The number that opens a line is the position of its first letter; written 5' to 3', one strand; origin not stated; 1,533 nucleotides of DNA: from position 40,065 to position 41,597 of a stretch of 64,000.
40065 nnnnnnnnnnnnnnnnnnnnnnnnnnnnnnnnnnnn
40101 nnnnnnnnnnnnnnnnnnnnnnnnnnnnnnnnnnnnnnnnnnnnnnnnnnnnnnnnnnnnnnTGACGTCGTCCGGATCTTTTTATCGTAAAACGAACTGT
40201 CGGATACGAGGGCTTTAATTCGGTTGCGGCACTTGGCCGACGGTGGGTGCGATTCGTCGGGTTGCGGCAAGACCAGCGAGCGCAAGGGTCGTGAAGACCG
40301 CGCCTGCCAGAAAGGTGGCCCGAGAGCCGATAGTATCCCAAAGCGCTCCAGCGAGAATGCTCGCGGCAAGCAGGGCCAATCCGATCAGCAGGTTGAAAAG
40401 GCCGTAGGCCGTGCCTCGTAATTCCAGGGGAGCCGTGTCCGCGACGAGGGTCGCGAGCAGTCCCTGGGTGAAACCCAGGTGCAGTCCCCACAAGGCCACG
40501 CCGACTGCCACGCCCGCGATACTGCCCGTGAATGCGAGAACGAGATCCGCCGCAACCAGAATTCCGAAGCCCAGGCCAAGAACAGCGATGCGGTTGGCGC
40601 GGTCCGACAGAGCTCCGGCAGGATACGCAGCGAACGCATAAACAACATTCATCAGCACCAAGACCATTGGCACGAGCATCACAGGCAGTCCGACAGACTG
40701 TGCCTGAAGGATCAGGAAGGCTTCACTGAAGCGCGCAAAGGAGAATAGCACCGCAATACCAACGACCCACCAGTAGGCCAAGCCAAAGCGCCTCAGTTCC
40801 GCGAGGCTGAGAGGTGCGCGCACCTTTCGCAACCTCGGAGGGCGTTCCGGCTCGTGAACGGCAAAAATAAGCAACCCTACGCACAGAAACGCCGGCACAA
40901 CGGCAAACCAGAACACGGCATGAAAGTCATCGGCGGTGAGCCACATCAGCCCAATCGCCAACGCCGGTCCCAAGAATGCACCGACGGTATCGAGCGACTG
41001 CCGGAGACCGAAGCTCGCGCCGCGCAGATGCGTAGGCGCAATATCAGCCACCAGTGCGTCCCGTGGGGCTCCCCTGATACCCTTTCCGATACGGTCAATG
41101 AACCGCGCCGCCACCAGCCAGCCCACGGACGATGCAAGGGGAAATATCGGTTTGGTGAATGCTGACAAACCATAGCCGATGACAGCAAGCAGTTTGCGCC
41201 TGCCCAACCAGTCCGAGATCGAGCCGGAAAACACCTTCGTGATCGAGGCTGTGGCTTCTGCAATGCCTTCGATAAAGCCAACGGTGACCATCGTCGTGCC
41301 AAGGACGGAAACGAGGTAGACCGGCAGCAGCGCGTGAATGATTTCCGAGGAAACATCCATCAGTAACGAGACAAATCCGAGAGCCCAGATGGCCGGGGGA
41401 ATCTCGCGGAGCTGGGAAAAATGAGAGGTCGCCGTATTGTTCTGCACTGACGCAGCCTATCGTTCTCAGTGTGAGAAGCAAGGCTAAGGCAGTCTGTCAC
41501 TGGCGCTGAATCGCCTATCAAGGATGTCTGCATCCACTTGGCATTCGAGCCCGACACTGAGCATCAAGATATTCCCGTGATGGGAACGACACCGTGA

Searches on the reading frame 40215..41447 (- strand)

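Call 3: search_protein_families(library=pfam, proteins=[window:40215-41447:-], max_evalue=0.01)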
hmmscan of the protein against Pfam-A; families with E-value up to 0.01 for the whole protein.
window:40215-41447:- (410 aa): 2 families
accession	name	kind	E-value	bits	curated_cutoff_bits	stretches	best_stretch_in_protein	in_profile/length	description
PF07690.21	MFS_1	-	1.4e-38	133.2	33.4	1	24-359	2-343/347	Major Facilitator Superfamily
PF00083.30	Sugar_tr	-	4.7e-17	62.4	22.3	2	52-195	44-190/452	Sugar (and other) transporter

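Call 4: search_protein_families(library=ncbifam, proteins=[window:40215-41447:-], max_evalue=0.01)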
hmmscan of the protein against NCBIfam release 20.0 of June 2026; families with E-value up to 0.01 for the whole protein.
window:40215-41447:- (410 aa): 23 families
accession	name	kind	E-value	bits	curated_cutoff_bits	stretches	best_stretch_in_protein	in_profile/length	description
TIGR00880.1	2_A_01_02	superfamily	1.9e-17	63.7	131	2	69-199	13-140/141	multidrug resistance protein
TIGR00895.1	2A0115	subfamily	1.1e-11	44.3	418.55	1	19-202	17-197/398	aromatic acid/H+ symport family MFS transporter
TIGR00881.1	2A0104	subfamily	1.4e-11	44.1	407.75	2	43-201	19-174/379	phosphoglycerate transporter protein PgtP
NF012177.1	tet_MFS_42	exception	2.8e-10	40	850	1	46-199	28-176/411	tetracycline efflux MFS transporter Tet(42)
NF008654.0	PRK11652.1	equivalog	3.3e-10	39.4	479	2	69-274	59-262/397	multidrug efflux MFS transporter EmrD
TIGR00893.1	2A0114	subfamily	1.1e-09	37.8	395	2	20-194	217-394/399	D-galactonate transporter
TIGR00891.1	2A0112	subfamily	2e-09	37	552.9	1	33-159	253-379/405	sialate:H+ symport family MFS transporter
TIGR00879.1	SP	subfamily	4.5e-09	35.4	237.8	1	54-196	99-244/510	sugar porter family MFS transporter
NF052357.1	GlucTporGlcPStph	equivalog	5.8e-09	35.3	750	1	43-205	31-187/445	glucose transporter GlcP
TIGR00900.1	2A0121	subfamily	1.1e-07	31.5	319.6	2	14-160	206-352/364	H+ Antiporter protein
NF008586.0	PRK11551.1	equivalog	6.4e-07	28.7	410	1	71-396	67-393/406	3-(3-hydroxy-phenyl)propionate transporter MhpT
NF003024.0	PRK03893.1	subfamily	1.3e-06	27.6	604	1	34-187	292-445/497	sialate:H+ symport family MFS transporter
TIGR00894.1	2A0114euk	subfamily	3e-06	26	626.45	2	20-90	263-333/465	Na(+)-dependent inorganic phosphate cotransporter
NF007077.0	PRK09528.1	subfamily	2e-05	23.3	429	1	20-102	13-95/421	galactoside permease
NF012185.0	tet_MFS_L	exception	2.8e-05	23.2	925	1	54-168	49-161/457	tetracycline efflux MFS transporter Tet(L)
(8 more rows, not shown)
